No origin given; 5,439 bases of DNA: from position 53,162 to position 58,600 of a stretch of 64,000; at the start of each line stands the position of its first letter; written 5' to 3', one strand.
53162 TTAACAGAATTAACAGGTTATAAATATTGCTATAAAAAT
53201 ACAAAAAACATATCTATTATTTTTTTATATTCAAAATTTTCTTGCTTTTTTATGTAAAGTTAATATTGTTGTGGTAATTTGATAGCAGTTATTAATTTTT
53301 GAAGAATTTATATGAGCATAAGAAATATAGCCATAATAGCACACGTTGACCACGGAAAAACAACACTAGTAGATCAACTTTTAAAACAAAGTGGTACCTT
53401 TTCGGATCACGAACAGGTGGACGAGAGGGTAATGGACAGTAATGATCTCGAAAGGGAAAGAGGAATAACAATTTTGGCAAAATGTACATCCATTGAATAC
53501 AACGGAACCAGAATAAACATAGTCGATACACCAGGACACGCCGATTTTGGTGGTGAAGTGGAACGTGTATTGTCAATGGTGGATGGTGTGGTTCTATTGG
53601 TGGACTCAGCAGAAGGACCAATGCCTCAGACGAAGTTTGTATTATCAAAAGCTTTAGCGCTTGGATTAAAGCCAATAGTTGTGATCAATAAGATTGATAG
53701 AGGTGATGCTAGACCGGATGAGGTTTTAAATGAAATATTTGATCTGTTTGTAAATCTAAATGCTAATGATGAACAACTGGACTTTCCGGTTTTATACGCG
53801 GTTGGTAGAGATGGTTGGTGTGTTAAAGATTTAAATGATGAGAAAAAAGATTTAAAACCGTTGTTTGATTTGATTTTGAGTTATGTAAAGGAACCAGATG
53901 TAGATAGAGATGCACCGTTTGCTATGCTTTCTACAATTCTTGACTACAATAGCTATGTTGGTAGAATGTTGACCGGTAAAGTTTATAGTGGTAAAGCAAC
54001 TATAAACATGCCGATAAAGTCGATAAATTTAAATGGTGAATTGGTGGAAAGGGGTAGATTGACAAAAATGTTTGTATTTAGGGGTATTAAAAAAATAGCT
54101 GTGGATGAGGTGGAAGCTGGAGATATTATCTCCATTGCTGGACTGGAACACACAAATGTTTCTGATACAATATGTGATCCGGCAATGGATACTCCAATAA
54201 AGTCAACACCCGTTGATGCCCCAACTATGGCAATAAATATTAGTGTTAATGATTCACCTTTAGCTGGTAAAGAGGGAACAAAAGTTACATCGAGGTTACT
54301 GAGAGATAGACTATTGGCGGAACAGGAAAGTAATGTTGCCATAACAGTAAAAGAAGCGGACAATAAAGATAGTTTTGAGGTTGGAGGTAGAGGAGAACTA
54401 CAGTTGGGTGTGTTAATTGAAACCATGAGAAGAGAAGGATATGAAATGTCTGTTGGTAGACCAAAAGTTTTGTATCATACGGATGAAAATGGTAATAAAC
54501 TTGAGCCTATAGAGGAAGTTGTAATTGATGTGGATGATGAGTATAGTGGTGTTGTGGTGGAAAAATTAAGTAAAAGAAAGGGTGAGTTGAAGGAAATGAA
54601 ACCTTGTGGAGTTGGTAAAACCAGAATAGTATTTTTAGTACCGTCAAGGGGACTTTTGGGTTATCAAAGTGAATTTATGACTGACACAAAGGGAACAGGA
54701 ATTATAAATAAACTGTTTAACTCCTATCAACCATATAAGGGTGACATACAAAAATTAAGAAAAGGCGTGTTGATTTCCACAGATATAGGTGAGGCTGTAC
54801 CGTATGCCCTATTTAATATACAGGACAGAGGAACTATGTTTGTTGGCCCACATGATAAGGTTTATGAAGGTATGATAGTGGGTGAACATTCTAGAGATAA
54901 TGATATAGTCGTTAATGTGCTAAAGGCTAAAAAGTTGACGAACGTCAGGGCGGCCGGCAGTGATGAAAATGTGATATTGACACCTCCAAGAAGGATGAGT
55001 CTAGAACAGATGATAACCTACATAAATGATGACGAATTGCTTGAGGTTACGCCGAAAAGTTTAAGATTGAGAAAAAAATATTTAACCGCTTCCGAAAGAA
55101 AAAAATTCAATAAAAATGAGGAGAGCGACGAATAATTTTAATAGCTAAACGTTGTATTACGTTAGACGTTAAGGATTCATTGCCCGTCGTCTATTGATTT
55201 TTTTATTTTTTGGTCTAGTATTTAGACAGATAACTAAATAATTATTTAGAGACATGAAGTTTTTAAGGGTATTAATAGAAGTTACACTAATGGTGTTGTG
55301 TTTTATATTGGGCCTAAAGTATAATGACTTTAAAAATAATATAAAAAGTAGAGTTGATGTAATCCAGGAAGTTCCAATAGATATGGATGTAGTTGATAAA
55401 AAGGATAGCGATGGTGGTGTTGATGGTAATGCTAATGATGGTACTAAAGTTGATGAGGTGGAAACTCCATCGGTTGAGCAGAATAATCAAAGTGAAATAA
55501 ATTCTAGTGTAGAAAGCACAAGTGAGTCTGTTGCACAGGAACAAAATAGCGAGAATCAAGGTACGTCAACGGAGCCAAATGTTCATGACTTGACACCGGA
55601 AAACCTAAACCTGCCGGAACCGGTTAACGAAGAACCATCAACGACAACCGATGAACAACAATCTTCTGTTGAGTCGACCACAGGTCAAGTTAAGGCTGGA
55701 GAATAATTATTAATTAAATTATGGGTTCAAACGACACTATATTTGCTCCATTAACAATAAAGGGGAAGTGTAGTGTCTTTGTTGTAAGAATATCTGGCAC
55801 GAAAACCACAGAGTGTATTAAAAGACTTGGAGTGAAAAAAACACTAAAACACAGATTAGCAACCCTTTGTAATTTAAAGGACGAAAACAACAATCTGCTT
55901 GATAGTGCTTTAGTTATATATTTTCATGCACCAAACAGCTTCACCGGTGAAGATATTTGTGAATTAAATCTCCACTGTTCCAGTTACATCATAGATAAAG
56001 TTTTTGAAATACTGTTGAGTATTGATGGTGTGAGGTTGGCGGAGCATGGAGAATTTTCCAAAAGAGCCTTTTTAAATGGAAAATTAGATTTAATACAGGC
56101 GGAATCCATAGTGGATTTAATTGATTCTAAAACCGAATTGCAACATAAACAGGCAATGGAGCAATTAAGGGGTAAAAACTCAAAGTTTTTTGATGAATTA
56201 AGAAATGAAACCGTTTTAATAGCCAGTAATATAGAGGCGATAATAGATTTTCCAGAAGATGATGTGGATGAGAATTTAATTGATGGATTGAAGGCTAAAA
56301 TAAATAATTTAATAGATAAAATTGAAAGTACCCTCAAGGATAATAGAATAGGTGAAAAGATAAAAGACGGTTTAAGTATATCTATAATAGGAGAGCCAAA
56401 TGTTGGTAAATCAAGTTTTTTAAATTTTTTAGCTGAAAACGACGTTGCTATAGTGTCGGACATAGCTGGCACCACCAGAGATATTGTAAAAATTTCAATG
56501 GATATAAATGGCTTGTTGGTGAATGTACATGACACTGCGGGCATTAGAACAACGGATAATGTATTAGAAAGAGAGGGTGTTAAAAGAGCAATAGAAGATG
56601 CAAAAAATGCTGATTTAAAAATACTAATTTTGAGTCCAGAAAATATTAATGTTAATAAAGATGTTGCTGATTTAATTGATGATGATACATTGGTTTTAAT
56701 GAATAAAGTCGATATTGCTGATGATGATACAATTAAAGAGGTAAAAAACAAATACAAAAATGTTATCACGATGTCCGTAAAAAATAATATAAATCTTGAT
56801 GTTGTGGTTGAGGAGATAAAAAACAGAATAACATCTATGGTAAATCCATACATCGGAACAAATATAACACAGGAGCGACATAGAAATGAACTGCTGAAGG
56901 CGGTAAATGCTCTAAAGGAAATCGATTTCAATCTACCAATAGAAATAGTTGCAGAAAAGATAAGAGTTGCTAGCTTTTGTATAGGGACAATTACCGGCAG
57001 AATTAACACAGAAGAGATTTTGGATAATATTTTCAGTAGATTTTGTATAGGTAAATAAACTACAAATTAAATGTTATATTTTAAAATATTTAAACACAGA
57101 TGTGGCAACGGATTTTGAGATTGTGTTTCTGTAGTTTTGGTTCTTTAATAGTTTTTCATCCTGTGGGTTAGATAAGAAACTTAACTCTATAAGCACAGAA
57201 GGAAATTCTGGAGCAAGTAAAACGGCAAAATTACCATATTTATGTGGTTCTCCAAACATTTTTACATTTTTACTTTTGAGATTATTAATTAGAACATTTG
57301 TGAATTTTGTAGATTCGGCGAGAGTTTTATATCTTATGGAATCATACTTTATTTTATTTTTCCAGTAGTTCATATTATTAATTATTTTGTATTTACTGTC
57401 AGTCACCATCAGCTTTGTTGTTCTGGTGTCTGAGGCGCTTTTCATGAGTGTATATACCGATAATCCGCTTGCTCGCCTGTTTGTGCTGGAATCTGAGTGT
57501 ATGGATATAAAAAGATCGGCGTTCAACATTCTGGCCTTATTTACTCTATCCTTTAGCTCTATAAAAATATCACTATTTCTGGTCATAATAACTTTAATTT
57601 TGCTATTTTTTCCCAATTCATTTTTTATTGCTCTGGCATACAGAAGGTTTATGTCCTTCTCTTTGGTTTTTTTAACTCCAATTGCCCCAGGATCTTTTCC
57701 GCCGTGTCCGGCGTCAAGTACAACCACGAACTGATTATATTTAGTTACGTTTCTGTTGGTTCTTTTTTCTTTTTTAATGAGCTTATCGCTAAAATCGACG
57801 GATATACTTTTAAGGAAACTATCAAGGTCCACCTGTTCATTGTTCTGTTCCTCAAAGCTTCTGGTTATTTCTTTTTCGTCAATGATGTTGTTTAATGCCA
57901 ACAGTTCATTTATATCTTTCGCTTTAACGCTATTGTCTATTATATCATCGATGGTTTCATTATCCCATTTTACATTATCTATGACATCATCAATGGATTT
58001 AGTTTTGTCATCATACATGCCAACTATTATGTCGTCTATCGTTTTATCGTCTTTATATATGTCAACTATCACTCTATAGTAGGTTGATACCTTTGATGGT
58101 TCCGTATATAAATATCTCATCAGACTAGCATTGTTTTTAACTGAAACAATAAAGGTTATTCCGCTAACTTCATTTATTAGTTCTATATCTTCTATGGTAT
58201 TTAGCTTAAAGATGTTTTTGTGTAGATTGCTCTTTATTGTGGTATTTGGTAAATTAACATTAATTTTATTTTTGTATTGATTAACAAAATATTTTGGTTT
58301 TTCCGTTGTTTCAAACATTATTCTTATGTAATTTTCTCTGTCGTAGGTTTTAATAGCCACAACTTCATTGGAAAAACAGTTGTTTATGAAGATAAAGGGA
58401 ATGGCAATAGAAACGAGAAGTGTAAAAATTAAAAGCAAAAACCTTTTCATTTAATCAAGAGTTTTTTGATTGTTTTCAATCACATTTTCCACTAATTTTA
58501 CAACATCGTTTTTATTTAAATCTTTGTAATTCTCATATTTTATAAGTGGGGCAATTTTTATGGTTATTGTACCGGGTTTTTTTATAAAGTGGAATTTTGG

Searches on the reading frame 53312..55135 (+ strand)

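Call 26: search_protein_families(library=pfam, proteins=[window:53312-55135:+], max_evalue=0.00001)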
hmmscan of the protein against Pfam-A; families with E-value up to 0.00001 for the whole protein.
window:53312-55135:+ (607 aa): 6 families
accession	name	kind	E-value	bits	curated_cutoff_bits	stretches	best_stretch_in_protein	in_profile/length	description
PF00009.33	GTP_EFTU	-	1.8e-57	194.4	26.5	1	2-184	2-178/188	Elongation factor Tu GTP binding domain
PF21018.2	BipA_C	-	1.6e-48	163.5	23.8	1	484-592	1-109/110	TypA/BipA C-terminal domain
PF00679.30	EFG_C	-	2.8e-22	79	27.9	1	396-481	2-87/89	Elongation factor G C-terminus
PF03144.31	GTP_EFTU_D2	-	6.7e-10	39.7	30.3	1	217-288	1-73/73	Elongation factor Tu domain 2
PF22042.2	EF-G_D2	-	5.7e-08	33.2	27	1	213-289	12-83/84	Elongation factor G domain 2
PF01926.29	MMR_HSR1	-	2.4e-06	28.1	21.9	0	6-127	2-113/113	50S ribosome-binding GTPase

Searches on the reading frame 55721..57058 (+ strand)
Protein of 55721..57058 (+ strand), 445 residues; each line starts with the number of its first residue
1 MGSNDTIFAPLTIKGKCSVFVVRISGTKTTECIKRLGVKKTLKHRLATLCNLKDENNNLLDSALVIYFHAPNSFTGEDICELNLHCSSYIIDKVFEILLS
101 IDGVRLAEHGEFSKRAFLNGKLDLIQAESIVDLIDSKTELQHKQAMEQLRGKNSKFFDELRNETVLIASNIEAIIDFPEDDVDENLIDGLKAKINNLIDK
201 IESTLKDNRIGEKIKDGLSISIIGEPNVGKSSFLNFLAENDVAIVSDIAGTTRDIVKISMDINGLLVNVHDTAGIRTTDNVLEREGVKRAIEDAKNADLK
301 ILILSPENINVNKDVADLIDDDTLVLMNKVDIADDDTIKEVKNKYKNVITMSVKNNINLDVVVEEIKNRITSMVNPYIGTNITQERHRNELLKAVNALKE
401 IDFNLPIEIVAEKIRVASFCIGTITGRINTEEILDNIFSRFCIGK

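Call 27: search_protein_families(library=pfam, proteins=[window:55721-57058:+], max_evalue=0.001)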
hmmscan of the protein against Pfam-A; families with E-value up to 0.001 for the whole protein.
window:55721-57058:+ (445 aa): 7 families
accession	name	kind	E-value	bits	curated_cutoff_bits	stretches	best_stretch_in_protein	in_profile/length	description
PF12631.12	MnmE_helical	-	2e-47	162.5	40.1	1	124-442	1-211/211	MnmE helical domain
PF10396.14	TrmE_N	-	1.8e-33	115.6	29.8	1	6-121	1-117/117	GTP-binding protein TrmE N-terminus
PF01926.29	MMR_HSR1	-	3.8e-20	72.5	21.9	1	220-329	2-113/113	50S ribosome-binding GTPase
PF02421.24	FeoB_N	-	3e-06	27.3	27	1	219-351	2-136/156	Ferrous iron transport protein B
PF00350.29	Dynamin_N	-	6.8e-05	23.4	27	1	220-288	1-59/168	Dynamin family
PF03193.22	RsgA_GTPase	-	0.00014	22.2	30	0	208-278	98-171/174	RsgA GTPase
PF16897.10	MMR_HSR1_Xtn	-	0.00019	21.8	35.2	1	284-368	17-102/106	C-terminal region of MMR_HSR1 domain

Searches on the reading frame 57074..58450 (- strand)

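Call 27: search_protein_families(library=pfam, proteins=[window:57074-58450:-], max_evalue=0.001)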
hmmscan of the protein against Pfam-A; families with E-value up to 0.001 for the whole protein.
window:57074-58450:- (458 aa): 1 family
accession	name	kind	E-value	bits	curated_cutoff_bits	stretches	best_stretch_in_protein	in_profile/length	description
PF01520.23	Amidase_3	-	2.1e-45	155.3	27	1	243-452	1-172/174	N-acetylmuramoyl-L-alanine amidase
